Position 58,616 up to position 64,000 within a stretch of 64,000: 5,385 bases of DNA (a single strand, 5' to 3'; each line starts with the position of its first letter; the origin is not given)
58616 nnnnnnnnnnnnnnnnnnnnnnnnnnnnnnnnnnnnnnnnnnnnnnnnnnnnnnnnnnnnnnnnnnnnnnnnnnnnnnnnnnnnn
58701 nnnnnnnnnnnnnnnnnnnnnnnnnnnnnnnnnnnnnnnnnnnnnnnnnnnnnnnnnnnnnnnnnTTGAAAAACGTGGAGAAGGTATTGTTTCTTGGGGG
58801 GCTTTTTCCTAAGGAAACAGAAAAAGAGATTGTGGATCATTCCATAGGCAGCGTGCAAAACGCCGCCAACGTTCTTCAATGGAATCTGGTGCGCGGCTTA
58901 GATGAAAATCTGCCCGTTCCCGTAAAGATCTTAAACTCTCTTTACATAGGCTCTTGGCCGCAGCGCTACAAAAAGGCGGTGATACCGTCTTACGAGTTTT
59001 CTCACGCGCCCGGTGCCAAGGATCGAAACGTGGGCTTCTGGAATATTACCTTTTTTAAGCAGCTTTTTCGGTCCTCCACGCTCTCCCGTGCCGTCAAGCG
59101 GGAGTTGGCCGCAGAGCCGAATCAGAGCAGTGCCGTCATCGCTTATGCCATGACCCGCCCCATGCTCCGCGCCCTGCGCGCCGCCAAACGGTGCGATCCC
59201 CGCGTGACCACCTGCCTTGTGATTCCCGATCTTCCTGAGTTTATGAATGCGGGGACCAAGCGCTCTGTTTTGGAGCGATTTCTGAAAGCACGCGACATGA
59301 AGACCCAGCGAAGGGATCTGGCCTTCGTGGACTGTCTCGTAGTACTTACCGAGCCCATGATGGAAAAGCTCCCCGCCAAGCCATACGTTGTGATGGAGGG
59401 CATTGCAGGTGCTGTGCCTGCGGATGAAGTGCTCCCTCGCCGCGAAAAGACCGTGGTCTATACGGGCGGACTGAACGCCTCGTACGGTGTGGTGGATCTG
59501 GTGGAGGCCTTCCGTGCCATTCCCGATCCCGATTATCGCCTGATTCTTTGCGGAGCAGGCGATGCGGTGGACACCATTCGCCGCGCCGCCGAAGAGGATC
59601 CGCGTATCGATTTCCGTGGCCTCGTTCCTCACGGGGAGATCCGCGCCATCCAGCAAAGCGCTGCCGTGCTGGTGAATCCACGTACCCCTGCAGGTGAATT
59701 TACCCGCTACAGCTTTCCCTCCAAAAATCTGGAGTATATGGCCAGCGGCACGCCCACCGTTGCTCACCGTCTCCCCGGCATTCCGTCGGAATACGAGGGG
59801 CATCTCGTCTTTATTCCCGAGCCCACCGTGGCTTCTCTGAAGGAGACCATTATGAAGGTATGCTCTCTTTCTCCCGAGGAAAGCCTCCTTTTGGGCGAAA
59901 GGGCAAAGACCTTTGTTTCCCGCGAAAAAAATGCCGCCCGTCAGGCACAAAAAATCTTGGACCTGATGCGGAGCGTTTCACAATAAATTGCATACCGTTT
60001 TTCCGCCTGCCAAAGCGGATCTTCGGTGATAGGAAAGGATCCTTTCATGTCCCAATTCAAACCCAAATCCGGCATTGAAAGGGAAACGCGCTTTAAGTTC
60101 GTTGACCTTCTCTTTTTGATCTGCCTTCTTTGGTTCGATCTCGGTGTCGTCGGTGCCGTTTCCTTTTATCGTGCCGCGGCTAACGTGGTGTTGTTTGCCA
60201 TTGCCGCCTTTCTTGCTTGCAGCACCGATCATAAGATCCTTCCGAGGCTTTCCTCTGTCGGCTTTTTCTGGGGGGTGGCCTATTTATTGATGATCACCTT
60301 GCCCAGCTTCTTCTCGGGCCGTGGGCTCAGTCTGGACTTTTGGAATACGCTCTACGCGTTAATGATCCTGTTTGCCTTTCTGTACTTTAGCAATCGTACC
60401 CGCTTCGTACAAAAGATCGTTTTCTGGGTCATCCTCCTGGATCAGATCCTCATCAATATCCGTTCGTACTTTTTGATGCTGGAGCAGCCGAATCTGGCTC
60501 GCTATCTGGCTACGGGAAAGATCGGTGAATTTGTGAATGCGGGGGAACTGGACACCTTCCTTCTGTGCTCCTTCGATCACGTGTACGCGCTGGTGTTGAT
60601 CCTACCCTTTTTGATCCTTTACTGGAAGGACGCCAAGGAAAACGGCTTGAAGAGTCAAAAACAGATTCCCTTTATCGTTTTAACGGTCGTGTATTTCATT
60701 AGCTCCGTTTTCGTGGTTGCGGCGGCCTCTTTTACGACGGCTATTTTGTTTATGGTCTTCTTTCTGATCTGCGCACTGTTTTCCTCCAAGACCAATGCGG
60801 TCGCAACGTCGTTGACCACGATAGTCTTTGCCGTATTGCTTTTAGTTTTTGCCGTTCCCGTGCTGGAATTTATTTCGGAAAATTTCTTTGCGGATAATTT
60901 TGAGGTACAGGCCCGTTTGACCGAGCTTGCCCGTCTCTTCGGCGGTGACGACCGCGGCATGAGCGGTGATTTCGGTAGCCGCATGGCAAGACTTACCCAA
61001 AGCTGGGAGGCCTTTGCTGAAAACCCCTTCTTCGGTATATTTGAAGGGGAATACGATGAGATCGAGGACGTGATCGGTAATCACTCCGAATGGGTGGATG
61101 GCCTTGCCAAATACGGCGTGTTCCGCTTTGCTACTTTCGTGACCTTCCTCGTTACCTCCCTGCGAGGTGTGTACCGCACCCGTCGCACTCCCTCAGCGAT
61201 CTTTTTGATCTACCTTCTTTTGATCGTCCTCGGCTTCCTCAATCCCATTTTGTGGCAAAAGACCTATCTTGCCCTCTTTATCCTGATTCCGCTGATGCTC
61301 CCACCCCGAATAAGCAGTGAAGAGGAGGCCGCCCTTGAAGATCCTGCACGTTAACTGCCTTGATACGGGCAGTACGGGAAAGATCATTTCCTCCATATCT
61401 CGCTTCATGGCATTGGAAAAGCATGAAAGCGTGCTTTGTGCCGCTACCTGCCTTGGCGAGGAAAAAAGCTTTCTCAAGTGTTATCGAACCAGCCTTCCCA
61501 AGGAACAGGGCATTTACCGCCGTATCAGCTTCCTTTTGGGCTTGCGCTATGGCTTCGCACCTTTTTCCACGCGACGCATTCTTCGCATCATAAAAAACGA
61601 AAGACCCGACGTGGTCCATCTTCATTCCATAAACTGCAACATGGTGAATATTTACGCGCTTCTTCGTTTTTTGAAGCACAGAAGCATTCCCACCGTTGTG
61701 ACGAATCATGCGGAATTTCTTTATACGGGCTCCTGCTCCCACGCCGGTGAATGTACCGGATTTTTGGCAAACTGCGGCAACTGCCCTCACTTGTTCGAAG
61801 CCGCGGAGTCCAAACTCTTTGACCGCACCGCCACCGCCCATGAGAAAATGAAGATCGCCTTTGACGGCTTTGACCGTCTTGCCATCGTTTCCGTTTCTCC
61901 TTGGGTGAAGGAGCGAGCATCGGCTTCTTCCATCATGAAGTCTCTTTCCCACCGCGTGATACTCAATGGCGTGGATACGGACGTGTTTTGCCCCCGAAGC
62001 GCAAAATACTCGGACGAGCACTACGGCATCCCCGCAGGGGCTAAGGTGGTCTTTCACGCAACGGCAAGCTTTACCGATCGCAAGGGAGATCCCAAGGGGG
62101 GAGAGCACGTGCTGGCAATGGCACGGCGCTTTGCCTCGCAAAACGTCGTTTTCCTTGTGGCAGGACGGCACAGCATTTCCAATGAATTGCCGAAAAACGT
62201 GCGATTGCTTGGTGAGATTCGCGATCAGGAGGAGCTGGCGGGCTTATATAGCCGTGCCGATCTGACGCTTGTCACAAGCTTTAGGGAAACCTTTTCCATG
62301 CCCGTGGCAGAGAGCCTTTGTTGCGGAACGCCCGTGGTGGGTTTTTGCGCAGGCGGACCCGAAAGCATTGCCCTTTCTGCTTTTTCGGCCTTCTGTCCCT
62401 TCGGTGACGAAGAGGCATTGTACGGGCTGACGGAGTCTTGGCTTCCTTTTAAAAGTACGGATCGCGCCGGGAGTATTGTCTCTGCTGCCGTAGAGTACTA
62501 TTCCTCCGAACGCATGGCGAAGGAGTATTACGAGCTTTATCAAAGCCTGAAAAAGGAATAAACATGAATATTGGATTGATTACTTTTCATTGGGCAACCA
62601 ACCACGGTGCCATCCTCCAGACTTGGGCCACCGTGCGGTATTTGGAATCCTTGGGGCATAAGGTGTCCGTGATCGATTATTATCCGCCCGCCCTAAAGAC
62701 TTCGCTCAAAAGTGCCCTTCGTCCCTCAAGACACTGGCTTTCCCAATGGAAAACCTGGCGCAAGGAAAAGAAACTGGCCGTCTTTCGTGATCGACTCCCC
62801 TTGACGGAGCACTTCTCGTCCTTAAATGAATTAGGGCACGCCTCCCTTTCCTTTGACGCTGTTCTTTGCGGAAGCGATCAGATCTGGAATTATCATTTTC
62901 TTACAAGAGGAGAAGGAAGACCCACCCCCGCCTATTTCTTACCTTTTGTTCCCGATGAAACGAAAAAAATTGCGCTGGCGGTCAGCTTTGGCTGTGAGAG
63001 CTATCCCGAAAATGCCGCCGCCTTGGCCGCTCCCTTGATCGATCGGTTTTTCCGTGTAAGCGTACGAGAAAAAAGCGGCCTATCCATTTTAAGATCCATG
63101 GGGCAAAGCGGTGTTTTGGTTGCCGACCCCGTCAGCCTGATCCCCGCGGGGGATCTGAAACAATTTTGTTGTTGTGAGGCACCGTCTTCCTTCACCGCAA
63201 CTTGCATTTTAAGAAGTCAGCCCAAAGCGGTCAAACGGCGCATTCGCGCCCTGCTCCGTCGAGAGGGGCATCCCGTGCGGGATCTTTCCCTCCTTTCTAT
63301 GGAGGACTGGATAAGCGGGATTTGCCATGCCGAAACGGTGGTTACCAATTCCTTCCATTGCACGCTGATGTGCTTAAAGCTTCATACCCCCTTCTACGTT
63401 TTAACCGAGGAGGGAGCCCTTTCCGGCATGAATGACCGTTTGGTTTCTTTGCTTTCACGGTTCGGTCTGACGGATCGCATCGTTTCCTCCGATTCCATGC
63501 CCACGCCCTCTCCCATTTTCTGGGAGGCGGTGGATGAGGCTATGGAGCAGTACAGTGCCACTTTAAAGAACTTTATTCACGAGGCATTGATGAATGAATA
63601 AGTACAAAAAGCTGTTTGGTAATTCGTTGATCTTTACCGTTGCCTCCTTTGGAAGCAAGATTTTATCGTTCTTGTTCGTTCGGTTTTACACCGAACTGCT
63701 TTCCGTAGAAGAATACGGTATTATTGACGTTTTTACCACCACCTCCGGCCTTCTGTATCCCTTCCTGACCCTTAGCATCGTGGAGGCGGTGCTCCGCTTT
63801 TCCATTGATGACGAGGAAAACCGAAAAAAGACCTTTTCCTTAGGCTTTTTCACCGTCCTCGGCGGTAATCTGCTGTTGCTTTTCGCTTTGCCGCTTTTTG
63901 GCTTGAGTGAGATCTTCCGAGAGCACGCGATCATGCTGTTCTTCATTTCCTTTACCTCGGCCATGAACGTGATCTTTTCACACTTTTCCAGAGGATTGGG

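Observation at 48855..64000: Wzx/Wzy polysaccharide locus with the gene signature of a PSA-like zwitterionic polysaccharide (aminotransferase + small PGT, pyruvyl transferase, Glf; no N-acetyltransferase)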

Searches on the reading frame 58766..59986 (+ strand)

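Call 3: search_protein_families(library=pfam, proteins=[window:58766-59986:+])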
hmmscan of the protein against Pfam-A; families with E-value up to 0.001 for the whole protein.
window:58766-59986:+ (406 aa): 3 families
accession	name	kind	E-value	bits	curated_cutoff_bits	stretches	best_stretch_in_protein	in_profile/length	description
PF13692.12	Glyco_trans_1_4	-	7.6e-16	59.1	27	1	228-364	2-138/142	Glycosyl transferases group 1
PF00534.26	Glycos_transf_1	-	1.1e-14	54.8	26.4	1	221-380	9-169/172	Glycosyl transferases group 1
PF13524.12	Glyco_trans_1_2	-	7e-08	33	25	1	247-399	7-144/144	Glycosyl transferase-like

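Call 87: search_protein_families(library=ncbifam, proteins=[window:58766-59986:+], max_evalue=1e-10)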
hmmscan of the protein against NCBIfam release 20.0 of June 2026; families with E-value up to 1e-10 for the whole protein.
window:58766-59986:+ (406 aa): 0 families

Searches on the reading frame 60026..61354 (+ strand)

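Call 5: search_protein_families(library=pfam, proteins=[window:60026-61354:+])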
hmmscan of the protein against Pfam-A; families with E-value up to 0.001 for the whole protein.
window:60026-61354:+ (442 aa): 1 family
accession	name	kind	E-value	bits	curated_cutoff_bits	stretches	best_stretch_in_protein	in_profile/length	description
PF04932.20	Wzy_C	-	2e-07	31.4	31.7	1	223-363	3-140/149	O-Antigen ligase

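Call 87: search_protein_families(library=ncbifam, proteins=[window:60026-61354:+], max_evalue=1e-10)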
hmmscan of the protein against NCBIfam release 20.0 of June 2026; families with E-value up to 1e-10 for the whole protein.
window:60026-61354:+ (442 aa): 0 families

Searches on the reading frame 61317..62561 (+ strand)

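Call 5: search_protein_families(library=pfam, proteins=[window:61317-62561:+])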
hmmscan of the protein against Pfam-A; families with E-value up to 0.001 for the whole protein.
window:61317-62561:+ (414 aa): 5 families
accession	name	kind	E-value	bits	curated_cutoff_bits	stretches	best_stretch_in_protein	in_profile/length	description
PF13439.12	Glyco_transf_4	-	3e-14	53.8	28.5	1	28-222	12-169/170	Glycosyltransferase Family 4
PF00534.26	Glycos_transf_1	-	1.4e-12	47.9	26.4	1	260-369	28-149/172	Glycosyl transferases group 1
PF13692.12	Glyco_trans_1_4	-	1e-11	45.7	27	1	260-367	15-131/142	Glycosyl transferases group 1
PF13579.12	Glyco_trans_4_4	-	4.7e-06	27.5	29.7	1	84-136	59-107/158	Glycosyl transferase 4-like domain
PF20706.3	GT4-conflict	-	0.00073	19.1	26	0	302-341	270-309/385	Family 4 Glycosyltransferase in conflict systems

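Call 87: search_protein_families(library=ncbifam, proteins=[window:61317-62561:+], max_evalue=1e-10)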
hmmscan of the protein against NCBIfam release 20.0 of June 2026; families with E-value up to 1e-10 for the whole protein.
window:61317-62561:+ (414 aa): 2 families
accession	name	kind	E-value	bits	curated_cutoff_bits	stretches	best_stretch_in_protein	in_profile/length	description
TIGR03999.1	thiol_BshA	equivalog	1.1e-11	44.3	273.7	0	192-411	150-373/375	N-acetyl-alpha-D-glucosaminyl L-malate synthase BshA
NF053787.1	GlcN_PG_synth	equivalog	7.6e-11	41.4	480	0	215-368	169-316/361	N-acetylglucosaminyl phosphatidylglycerol synthase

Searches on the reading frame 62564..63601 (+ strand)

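Call 5: search_protein_families(library=pfam, proteins=[window:62564-63601:+])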
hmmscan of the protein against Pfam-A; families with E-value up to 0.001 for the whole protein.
window:62564-63601:+ (345 aa): 1 family
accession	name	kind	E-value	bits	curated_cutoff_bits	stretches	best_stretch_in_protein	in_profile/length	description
PF04230.19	PS_pyruv_trans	-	1.2e-30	107.8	25.3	1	13-281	1-277/280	Polysaccharide pyruvyl transferase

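Call 12: search_protein_families(library=ncbifam, proteins=[window:62564-63601:+], max_evalue=0.00001)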
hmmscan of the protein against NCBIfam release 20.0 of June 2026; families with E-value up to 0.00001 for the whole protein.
window:62564-63601:+ (345 aa): 0 families

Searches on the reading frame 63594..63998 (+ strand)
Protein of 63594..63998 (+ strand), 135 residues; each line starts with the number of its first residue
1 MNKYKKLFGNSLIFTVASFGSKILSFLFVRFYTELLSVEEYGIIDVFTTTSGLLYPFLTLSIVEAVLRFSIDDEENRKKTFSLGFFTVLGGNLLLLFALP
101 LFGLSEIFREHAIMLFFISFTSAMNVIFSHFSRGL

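Call 5: search_protein_families(library=pfam, proteins=[window:63594-63998:+])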
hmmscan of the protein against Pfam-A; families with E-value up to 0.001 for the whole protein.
window:63594-63998:+ (135 aa): 1 family
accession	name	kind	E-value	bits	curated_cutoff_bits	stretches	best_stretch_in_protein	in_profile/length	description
PF01943.22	Polysacc_synt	-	0.00018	21.5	28.2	1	10-134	4-130/274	Polysaccharide biosynthesis protein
